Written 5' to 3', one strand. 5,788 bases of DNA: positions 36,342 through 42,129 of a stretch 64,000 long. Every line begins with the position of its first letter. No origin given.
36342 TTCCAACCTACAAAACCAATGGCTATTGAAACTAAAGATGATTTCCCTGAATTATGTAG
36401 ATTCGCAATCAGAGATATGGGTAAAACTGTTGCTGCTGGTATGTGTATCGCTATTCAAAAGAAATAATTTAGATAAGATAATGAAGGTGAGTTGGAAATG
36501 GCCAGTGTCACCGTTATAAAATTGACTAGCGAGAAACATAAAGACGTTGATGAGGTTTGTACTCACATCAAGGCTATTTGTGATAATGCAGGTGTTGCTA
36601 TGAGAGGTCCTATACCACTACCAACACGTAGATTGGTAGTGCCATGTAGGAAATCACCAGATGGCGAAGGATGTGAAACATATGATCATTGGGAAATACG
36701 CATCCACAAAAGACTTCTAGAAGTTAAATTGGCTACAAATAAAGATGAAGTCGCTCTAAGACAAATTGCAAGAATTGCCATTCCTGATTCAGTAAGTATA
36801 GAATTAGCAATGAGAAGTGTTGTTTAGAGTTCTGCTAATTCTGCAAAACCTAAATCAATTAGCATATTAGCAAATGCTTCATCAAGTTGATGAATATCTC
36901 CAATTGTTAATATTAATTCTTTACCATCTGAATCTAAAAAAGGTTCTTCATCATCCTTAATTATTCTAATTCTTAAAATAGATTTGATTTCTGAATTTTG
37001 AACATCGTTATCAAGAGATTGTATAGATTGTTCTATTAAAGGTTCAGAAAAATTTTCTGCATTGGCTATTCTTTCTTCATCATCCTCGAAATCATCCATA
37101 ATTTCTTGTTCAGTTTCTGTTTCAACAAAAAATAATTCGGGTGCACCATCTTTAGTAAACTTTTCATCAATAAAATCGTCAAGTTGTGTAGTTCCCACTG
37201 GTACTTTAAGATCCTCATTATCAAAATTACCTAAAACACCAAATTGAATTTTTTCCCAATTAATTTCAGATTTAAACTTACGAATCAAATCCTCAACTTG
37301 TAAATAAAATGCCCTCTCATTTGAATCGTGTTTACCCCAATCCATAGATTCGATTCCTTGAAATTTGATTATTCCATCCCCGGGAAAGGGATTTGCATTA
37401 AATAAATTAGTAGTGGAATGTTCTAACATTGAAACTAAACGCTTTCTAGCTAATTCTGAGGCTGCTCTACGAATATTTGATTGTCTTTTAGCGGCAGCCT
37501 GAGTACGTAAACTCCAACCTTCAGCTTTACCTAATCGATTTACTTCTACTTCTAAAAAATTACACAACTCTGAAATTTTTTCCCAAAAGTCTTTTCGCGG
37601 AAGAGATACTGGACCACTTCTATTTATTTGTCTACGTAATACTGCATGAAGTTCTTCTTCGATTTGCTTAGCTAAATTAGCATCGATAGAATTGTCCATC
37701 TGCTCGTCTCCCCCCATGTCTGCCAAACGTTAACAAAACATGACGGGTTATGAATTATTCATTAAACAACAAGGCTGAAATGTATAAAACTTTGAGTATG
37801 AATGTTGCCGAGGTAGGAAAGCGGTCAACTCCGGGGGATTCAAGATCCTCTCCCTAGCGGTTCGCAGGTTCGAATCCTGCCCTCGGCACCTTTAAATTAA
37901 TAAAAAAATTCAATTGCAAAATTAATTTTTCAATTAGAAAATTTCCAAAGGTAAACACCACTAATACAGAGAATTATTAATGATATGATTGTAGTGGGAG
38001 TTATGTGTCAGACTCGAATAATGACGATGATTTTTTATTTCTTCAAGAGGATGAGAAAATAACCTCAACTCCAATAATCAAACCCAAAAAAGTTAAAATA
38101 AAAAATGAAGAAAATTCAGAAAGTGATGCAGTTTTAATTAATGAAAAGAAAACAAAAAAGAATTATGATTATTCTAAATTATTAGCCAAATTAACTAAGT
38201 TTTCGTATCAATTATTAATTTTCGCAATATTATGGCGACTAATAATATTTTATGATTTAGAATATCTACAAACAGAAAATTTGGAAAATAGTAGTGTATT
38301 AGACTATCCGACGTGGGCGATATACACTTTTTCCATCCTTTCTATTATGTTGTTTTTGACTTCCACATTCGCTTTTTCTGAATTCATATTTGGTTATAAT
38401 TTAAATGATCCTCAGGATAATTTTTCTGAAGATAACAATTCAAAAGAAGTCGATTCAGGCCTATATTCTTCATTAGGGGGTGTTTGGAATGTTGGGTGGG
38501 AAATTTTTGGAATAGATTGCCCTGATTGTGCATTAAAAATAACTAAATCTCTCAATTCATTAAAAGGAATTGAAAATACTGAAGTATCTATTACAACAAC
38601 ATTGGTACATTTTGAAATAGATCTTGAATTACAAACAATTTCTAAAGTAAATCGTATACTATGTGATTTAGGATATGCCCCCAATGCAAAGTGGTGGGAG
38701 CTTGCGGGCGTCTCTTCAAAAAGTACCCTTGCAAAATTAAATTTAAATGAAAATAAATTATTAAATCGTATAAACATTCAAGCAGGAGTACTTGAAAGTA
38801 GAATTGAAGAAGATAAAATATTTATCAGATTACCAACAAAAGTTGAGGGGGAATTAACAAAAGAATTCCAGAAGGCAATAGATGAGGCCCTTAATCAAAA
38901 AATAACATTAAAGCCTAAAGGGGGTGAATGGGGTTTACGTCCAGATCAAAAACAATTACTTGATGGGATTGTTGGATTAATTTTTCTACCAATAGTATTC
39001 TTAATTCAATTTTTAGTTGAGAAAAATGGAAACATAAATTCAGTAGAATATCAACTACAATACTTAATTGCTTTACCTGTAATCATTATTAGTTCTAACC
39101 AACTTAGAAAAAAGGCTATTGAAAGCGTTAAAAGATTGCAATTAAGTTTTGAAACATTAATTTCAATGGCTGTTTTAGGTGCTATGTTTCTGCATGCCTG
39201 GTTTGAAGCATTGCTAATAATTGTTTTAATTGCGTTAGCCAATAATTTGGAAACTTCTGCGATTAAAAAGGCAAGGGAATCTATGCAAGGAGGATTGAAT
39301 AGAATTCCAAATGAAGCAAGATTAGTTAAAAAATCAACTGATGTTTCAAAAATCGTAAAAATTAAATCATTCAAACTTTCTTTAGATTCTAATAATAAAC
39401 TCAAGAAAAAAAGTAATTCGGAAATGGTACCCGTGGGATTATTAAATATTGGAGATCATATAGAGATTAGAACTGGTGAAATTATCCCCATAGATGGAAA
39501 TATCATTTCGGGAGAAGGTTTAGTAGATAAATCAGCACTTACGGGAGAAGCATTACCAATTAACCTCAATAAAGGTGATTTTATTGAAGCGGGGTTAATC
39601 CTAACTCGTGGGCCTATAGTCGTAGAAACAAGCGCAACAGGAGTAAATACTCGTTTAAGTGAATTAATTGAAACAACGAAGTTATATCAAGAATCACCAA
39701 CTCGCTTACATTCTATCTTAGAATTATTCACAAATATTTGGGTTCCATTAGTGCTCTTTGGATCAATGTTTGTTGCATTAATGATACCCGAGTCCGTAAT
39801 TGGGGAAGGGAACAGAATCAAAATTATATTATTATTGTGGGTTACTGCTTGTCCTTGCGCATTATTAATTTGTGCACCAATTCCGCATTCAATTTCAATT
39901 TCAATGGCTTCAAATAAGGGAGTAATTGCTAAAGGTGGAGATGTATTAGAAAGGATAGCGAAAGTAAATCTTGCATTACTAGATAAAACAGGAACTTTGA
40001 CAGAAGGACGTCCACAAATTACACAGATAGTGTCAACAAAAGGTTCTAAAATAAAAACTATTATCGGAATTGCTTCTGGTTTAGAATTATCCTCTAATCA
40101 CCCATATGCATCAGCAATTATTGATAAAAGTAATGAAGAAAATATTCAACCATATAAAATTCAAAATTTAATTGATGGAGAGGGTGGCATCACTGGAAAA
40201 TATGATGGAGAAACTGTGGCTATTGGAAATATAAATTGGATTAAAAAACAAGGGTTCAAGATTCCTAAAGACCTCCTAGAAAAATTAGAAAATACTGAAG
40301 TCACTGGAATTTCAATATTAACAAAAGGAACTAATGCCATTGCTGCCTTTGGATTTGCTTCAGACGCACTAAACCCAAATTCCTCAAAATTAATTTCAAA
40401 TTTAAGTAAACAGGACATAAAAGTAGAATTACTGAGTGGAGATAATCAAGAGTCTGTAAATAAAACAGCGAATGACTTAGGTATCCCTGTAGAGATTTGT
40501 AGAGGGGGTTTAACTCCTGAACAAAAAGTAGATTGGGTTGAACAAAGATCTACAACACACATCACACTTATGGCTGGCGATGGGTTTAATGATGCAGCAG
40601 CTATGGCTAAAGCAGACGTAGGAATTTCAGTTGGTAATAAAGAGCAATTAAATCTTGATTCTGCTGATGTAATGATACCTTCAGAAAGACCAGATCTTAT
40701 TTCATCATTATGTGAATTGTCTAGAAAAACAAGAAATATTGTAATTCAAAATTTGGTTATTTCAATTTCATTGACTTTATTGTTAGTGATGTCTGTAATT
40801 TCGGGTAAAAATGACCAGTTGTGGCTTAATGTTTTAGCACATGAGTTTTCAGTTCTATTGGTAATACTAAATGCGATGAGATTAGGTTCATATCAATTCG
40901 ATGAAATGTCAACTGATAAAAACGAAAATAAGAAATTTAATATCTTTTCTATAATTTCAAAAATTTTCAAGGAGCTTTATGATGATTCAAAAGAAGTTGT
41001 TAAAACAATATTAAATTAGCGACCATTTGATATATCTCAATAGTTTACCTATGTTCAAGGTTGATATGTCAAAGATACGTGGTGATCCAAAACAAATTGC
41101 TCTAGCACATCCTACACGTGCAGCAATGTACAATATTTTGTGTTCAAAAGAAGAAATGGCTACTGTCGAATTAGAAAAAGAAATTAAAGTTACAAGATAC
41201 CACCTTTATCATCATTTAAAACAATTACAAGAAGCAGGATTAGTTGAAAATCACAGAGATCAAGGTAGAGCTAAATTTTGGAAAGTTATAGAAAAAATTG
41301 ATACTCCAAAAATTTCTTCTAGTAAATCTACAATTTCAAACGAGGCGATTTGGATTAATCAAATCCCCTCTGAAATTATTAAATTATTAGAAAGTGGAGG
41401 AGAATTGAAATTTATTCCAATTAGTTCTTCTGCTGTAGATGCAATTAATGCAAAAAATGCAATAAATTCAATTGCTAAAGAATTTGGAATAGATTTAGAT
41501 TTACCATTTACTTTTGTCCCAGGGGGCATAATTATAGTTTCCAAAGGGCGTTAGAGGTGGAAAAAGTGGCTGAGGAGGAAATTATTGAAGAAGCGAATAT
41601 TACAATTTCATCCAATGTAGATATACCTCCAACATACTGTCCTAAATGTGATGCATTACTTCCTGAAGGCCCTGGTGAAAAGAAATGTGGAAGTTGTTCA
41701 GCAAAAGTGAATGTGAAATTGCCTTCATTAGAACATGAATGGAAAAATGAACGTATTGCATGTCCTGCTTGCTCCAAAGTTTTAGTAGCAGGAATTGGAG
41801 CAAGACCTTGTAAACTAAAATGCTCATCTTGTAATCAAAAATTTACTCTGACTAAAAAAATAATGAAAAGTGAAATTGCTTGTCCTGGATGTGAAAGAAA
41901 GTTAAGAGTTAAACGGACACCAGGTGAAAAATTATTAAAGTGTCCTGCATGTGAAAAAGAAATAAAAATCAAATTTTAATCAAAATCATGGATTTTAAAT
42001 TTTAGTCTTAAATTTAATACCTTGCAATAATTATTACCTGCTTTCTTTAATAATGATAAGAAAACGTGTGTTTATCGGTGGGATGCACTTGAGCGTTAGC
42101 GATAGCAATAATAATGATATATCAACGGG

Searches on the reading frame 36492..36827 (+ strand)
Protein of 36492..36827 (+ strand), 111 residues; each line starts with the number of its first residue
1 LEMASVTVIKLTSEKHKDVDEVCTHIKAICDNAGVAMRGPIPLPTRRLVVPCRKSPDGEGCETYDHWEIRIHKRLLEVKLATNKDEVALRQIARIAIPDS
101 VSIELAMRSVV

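Call 72: search_protein_families(library=pfam, proteins=[window:36492-36827:+], max_evalue=0.01)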
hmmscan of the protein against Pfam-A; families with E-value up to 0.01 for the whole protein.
window:36492-36827:+ (111 aa): 1 family
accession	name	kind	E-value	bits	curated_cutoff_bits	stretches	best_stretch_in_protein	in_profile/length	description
PF00338.27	Ribosomal_S10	-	1.4e-22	80.2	21.2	1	9-105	2-97/98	Ribosomal protein S10p/S20e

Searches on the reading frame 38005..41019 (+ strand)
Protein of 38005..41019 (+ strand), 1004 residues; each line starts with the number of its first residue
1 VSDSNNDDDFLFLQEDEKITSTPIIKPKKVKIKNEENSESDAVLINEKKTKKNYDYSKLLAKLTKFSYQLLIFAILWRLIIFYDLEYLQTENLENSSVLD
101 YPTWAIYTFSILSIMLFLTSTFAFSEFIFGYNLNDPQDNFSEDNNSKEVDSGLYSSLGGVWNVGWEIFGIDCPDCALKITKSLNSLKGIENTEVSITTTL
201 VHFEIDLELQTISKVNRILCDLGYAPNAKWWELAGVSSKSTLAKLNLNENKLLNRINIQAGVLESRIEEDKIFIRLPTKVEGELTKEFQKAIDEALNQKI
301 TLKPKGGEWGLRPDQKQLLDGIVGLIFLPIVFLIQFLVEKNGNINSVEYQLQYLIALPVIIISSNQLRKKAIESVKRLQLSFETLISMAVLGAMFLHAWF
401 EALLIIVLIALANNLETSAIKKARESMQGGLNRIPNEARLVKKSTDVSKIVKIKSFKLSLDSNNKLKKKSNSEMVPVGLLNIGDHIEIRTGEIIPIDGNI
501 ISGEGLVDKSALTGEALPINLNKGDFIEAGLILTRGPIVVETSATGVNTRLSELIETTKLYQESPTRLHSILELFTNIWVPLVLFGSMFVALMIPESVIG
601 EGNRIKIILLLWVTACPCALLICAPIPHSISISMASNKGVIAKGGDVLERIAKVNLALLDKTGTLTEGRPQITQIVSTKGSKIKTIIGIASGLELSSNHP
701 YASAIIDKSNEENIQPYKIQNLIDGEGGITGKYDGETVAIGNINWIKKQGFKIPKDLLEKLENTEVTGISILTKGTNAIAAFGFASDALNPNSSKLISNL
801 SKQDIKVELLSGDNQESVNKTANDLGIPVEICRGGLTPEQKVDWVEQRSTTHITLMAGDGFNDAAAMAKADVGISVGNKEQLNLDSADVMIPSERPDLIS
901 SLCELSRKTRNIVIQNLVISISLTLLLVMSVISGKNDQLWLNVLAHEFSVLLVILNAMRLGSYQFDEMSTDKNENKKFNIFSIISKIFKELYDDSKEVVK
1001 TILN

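Call 13: search_protein_families(library=pfam, proteins=[window:38005-41019:+])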
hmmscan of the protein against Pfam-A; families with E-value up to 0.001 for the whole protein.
window:38005-41019:+ (1004 aa): 3 families
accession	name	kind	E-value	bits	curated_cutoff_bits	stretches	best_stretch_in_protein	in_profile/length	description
PF00122.25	E1-E2_ATPase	-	2e-33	115.9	28.1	1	468-637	11-180/181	E1-E2 ATPase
PF00702.32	Hydrolase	-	2.8e-21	77.2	26.4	1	655-871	2-191/191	haloacid dehalogenase-like hydrolase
PF00403.32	HMA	-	3.6e-08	34.1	24.8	1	167-224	4-61/62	Heavy-metal-associated domain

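Call 24: search_protein_families(library=ncbifam, proteins=[window:38005-41019:+], max_evalue=0.01)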
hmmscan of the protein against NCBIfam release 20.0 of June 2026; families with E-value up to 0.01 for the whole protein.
window:38005-41019:+ (1004 aa): 25 families
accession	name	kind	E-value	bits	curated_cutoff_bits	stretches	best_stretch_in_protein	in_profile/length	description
TIGR01525.1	ATPase-IB_hvy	subfamily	1.4e-121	407.1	346.25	1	383-960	2-560/560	heavy metal translocating P-type ATPase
TIGR01512.1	ATPase-IB2_Cd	subfamily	2.9e-99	333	313.5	3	469-710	58-284/494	cadmium family heavy metal-translocating P-type ATPase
NF008262.1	PRK11033.1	equivalog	2e-96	324.1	1005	3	464-960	235-727/731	zinc/cadmium/mercury/lead-transporting ATPase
TIGR01511.1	ATPase-IB1_Cu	subfamily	6.8e-86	289.3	397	2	473-960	87-541/542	copper-translocating P-type ATPase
NF033775.1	P_type_ZntA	exception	7.9e-75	252.5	1240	1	370-960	170-728/732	Zn(II)/Cd(II)/Pb(II) translocating P-type ATPase ZntA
NF007952.0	PRK10671.1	equivalog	2.2e-65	221.3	1316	1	355-918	229-783/838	copper-exporting P-type ATPase CopA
TIGR01494.1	ATPase_P-type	subfamily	3.7e-54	184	62.3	2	466-681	37-238/478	HAD-IC family P-type ATPase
TIGR01647.1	ATPase-IIIA_H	equivalog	2.2e-34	118.8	615.5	2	453-690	83-323/755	plasma-membrane proton-efflux P-type ATPase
TIGR01497.1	kdpB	equivalog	4.5e-29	101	527.9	1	464-883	108-540/675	potassium-transporting ATPase subunit KdpB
NF010609.0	PRK14010.1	equivalog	2.2e-24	85.6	1323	1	465-877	108-529/673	K(+)-transporting ATPase subunit B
TIGR01524.1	ATPase-IIIB_Mg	equivalog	9.6e-15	53.5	610.75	2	411-520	84-190/867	magnesium-translocating P-type ATPase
TIGR01517.1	ATPase-IIB_Ca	equivalog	2.8e-14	52.3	507.05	2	469-674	163-380/882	calcium-translocating P-type ATPase, PMCA-type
TIGR01657.1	P-ATPase-V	hypoth_equivalog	1.2e-13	49.5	618.25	2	837-880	787-831/1055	ATP13A2 family polyamine export P-type ATPase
NF011702.0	PRK15122.1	subfamily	2.8e-12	45.4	975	2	811-949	600-739/907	magnesium-translocating P-type ATPase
TIGR01116.1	ATPase-IIA1_Ca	equivalog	5.5e-10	38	703.4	1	836-890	528-582/799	calcium-translocating P-type ATPase, SERCA-type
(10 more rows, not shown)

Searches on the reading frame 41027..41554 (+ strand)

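Call 13: search_protein_families(library=pfam, proteins=[window:41027-41554:+])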
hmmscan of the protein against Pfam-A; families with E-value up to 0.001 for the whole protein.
window:41027-41554:+ (175 aa): 4 families
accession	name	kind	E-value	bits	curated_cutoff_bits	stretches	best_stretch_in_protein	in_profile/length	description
PF12840.13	HTH_20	-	6.7e-11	42.4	27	1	26-74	1-49/51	Helix-turn-helix domain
PF01022.26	HTH_5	-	1.7e-06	28.2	22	1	29-74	2-46/47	Bacterial regulatory protein, arsR family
PF01978.25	TrmB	-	4.5e-05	23.7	25.6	1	33-79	12-58/68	Sugar-specific transcriptional regulator TrmB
PF13601.12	HTH_34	-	0.00067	20.2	27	0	31-76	2-47/80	Winged helix DNA-binding domain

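Call 24: search_protein_families(library=ncbifam, proteins=[window:41027-41554:+], max_evalue=0.01)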
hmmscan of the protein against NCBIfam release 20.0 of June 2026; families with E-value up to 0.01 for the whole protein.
window:41027-41554:+ (175 aa): 10 families
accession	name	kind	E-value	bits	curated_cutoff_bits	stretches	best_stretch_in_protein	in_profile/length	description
NF033788.1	HTH_metalloreg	subfamily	4.1e-12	45.7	55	1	25-86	7-67/77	metalloregulator ArsR/SmtB family transcription factor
NF041413.1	ArsR_Rv2640c_fam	equivalog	1.3e-07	32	155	1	25-85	38-99/118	Rv2640c family ArsR-like transcriptional regulator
NF040642.1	sulf_sens_BigR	equivalog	3e-06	27.2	155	1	25-89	16-78/95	sulfite-sensing transcriptional repressor BigR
NF033789.1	repress_SdpR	subfamily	3.2e-06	26.9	100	1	25-79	4-57/79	autorepressor SdpR family transcription factor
NF040939.2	trans_reg_lrs14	equivalog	0.00019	21.4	90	1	35-85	28-82/103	Lrs14 family HTH-type transcriptional regulator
NF047906.1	CdPbTransRegCmtR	equivalog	0.001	19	150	1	25-88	17-78/104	Cd(II)/Pb(II)-sensing metalloregulatory transcriptional regulator CmtR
NF053606.1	Sta1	subfamily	0.0011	19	80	1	33-81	24-72/100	Sta1 family transcriptional regulator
NF004170.0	PRK05638.1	equivalog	0.0018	16.9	421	1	30-90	372-433/442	threonine synthase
NF008847.0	PRK11886.1-2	equivalog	0.0033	16.8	293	1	30-103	6-79/320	bifunctional biotin--[acetyl-CoA-carboxylase] ligase/biotin operon repressor BirA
NF053602.1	Phr_regulator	exception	0.0037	16.9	320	1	37-78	19-60/191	heat shock transcription regulator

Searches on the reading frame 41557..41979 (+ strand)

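Call 13: search_protein_families(library=pfam, proteins=[window:41557-41979:+])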
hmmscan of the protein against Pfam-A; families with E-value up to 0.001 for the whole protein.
window:41557-41979:+ (140 aa): 3 families
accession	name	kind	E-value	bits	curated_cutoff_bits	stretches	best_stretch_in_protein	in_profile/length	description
PF07191.17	Zn_ribbon_6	-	3.3e-05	24.3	25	0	68-133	2-56/67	Double zinc ribbon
PF12773.13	DZR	-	8.2e-05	23.1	27.3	0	28-76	1-34/45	Double zinc ribbon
PF22289.1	DmmA-like_C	-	0.00026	21.3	27.4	0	88-119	3-31/44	Dimethylamine monooxygenase subunit DmmA-like, C-terminal domain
